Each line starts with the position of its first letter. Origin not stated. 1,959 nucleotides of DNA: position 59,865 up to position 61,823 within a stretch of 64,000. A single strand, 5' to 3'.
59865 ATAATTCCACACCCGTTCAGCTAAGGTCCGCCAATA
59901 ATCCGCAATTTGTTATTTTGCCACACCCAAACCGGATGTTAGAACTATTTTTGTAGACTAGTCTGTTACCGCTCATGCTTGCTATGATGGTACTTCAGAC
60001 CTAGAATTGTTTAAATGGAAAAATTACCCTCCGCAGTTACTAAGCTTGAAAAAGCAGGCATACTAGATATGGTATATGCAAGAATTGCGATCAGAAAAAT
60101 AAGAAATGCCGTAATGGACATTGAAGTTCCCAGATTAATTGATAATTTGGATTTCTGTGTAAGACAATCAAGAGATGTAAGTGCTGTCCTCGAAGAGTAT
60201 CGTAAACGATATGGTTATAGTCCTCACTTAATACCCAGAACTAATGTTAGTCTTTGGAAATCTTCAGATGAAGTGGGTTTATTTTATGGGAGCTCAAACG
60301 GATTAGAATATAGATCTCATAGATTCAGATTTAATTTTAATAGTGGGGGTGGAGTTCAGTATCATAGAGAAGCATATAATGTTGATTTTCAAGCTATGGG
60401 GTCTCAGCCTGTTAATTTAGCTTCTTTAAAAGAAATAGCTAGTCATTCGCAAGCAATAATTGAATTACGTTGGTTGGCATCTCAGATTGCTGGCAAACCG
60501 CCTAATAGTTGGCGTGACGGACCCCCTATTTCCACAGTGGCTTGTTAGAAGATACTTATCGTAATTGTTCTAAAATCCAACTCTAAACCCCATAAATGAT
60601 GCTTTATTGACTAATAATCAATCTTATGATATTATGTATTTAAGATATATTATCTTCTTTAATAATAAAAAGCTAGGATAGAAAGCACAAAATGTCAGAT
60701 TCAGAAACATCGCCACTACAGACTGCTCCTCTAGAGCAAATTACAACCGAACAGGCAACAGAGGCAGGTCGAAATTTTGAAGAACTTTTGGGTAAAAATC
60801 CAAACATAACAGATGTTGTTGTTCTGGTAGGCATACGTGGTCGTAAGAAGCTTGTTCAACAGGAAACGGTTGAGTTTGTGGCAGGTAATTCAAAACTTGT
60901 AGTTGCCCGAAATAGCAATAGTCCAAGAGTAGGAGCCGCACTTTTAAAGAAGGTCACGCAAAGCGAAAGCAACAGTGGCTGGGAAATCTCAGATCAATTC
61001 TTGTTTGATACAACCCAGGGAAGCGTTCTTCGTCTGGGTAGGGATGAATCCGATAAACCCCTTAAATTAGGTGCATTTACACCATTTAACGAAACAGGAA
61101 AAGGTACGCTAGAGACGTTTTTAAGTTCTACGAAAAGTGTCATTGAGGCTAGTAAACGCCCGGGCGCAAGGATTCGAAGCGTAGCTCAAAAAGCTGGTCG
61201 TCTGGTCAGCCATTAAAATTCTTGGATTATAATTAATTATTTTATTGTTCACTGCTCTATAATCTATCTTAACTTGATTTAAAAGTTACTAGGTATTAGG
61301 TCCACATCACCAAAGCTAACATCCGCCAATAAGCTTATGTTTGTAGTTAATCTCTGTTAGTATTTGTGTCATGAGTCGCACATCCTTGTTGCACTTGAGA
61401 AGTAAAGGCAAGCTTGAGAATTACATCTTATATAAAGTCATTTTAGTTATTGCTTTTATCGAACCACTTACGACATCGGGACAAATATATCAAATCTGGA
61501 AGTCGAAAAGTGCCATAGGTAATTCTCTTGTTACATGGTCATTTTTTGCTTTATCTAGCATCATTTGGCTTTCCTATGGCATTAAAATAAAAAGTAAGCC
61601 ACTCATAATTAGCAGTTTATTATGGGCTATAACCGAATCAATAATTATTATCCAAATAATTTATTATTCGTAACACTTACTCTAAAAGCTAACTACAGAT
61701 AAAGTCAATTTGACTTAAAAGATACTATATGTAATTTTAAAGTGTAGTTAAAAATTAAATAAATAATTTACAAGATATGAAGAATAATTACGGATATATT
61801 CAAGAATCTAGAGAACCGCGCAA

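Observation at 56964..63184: tRNA-Asp-proximal block of nine small orphan genes arranged as independently promoted single-gene units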

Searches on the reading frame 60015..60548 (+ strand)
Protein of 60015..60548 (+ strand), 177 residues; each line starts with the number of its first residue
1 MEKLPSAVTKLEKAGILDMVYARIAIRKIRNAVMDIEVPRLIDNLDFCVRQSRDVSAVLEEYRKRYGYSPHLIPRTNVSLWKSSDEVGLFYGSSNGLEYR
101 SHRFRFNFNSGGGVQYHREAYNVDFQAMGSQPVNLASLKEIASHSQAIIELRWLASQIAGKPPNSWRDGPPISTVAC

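Call 11: search_protein_families(library=pfam, max_evalue=1, proteins=[window:60015-60548:+])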
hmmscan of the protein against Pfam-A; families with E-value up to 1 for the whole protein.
window:60015-60548:+ (177 aa): 0 families

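Call 12: search_protein_families(library=ncbifam, max_evalue=1, proteins=[window:60015-60548:+])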
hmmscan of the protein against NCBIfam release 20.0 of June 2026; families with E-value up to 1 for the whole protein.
window:60015-60548:+ (177 aa): 0 families

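Call 19: search_protein_families(library=phrogs, max_evalue=0.1, proteins=[window:60015-60548:+])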
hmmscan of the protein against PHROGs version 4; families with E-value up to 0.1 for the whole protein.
window:60015-60548:+ (177 aa): 0 families

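Call 20: search_protein_families(library=padloc, max_evalue=0.1, proteins=[window:60015-60548:+])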
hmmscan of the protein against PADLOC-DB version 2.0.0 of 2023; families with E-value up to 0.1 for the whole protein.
window:60015-60548:+ (177 aa): 0 families

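Call 110: search_protein_representatives(protein=window:60015-60548:+)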
Query: 177 residues. Proteins with E-value up to 0.001 (for the whole library): 34; up to 1e-10: 17; up to 1e-30: 2. The best 34 are listed.
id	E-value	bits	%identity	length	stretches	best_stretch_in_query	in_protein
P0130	4.7e-114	394.9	100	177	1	1-177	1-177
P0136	6.2e-32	127.6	47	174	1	18-177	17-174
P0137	1.7e-27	113.1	44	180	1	14-168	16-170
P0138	2.1e-22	96.5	38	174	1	26-176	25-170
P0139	9.3e-22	94.4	41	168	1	21-162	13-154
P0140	2.7e-21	93.0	36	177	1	11-177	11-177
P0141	1.7e-19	87.0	34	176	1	13-173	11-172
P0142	2.9e-16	76.6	34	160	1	41-165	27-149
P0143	6.1e-16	75.5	41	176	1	36-158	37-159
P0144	7.3e-16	75.3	35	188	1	8-158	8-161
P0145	1.7e-15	74.0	36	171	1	31-158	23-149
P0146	4.8e-15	72.6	36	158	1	44-177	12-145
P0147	1.3e-14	71.1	34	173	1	22-167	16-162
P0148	1.2e-13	68.1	35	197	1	11-172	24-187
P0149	1.5e-12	64.5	36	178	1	47-159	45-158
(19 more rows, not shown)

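Call 111: find_encoding_contigs(protein=P0136, flank=6000, max_places=3)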
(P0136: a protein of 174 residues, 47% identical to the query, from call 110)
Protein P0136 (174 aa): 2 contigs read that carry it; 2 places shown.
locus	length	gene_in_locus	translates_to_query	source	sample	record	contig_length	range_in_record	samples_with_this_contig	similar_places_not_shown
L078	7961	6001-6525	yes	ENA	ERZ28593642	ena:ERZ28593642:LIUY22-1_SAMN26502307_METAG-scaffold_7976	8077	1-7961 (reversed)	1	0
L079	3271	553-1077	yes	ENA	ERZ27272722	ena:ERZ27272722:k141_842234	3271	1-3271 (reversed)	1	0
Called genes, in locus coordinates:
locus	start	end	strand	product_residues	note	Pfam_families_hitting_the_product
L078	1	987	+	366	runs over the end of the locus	?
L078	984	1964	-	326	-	PF00953:Glycos_transf_4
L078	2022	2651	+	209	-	PF06414:Zeta_toxin (weak), PF13671:AAA_33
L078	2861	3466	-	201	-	PF04203:Sortase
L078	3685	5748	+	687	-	PF18998:Flg_new_2 (faint)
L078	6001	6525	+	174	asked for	-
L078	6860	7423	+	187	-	PF00989:PAS, PF13188:PAS_8 (weak), PF08448:PAS_4, PF13426:PAS_9, PF08447:PAS_3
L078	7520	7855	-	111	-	-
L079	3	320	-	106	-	?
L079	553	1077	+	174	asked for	-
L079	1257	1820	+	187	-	PF00989:PAS, PF13188:PAS_8 (weak), PF08448:PAS_4, PF13426:PAS_9, PF08447:PAS_3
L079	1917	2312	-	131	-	-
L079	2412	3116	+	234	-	PF13367:PrsW-protease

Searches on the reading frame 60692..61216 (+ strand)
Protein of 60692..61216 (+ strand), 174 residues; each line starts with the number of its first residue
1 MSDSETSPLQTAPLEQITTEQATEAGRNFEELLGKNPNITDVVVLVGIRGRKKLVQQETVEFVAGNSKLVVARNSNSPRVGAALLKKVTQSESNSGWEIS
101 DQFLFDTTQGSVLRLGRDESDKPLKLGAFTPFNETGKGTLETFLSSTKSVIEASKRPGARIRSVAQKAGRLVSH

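Call 11: search_protein_families(library=pfam, max_evalue=1, proteins=[window:60692-61216:+])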
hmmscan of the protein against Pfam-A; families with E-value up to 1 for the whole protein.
window:60692-61216:+ (174 aa): 1 family
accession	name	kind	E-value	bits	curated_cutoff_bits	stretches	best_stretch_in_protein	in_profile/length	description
PF20782.3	TssR_VWA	-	0.068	12.6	25.7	1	16-71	132-189/304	TssR protein VWA domain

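Call 12: search_protein_families(library=ncbifam, max_evalue=1, proteins=[window:60692-61216:+])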
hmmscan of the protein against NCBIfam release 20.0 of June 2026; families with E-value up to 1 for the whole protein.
window:60692-61216:+ (174 aa): 1 family
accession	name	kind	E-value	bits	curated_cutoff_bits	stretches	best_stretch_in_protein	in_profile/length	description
TIGR01500.1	sepiapter_red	equivalog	0.07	12.5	206.55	1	25-153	12-135/255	sepiapterin reductase (L-erythro-7,8-dihydrobiopterin forming)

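Call 19: search_protein_families(library=phrogs, max_evalue=0.1, proteins=[window:60692-61216:+])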
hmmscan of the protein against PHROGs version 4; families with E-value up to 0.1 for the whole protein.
window:60692-61216:+ (174 aa): 0 families

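Call 20: search_protein_families(library=padloc, max_evalue=0.1, proteins=[window:60692-61216:+])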
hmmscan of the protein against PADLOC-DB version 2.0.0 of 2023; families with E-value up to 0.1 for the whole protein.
window:60692-61216:+ (174 aa): 0 families

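Call 102: find_homologous_proteins(query=window:60692-61216:+, max_evalue=0.001)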
Query window:60692-61216:+ (174 aa): 1 proteins with E <= 0.001 among 207 candidates.
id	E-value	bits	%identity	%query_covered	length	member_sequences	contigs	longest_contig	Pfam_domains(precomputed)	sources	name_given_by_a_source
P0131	4.1e-104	363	100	100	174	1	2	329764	-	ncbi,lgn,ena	-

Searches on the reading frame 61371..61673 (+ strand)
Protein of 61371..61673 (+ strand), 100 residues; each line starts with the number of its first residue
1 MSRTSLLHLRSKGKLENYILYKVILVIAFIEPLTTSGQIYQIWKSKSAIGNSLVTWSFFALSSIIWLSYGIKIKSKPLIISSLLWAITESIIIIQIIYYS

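Call 11: search_protein_families(library=pfam, max_evalue=1, proteins=[window:61371-61673:+])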
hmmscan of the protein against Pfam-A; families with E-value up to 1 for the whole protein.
window:61371-61673:+ (100 aa): 1 family
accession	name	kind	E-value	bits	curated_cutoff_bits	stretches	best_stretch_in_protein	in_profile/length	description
PF03083.21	MtN3_slv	-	0.00012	22.5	23.7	1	22-99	8-82/87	Sugar efflux transporter for intercellular exchange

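Call 12: search_protein_families(library=ncbifam, max_evalue=1, proteins=[window:61371-61673:+])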
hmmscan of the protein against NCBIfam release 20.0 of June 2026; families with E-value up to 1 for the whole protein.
window:61371-61673:+ (100 aa): 2 families
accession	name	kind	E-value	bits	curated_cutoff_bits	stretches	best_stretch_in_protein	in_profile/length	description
NF037969.1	SemiSWEET_3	subfamily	8e-11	42.1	100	1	21-98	12-91/97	SemiSWEET transporter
NF037968.1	SemiSWEET_2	subfamily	5.4e-07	29.7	80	1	37-95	14-72/76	SemiSWEET transporter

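Call 19: search_protein_families(library=phrogs, max_evalue=0.1, proteins=[window:61371-61673:+])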
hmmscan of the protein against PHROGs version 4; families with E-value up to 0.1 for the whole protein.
window:61371-61673:+ (100 aa): 0 families

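Call 20: search_protein_families(library=padloc, max_evalue=0.1, proteins=[window:61371-61673:+])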
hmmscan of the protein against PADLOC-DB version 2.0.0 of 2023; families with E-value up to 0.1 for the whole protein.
window:61371-61673:+ (100 aa): 0 families
